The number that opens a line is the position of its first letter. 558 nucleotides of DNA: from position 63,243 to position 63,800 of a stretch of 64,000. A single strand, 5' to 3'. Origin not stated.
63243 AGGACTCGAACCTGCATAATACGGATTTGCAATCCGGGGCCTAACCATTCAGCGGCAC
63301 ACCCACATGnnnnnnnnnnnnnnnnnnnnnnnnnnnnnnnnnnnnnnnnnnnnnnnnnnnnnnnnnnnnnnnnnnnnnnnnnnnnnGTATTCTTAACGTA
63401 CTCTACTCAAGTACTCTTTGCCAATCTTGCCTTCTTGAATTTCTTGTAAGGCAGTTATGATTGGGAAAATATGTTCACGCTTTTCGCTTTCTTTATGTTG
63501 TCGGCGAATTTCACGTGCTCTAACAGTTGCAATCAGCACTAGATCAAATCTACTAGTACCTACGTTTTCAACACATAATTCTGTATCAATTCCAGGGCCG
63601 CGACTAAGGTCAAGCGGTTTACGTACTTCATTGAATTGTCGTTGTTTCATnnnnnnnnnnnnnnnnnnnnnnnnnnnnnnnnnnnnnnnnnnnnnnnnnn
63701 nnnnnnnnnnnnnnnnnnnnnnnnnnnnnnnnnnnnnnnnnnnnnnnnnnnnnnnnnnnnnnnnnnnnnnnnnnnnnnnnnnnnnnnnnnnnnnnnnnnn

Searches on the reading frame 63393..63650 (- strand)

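Call 7: search_protein_families(library=pfam, proteins=[window:63393-63650:-], max_evalue=0.01)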
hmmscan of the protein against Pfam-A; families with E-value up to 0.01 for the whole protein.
window:63393-63650:- (85 aa): 1 family
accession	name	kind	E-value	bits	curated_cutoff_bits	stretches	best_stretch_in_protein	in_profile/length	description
PF01192.27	RNA_pol_Rpb6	-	4.2e-09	36.7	26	1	33-76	8-51/53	RNA polymerase Rpb6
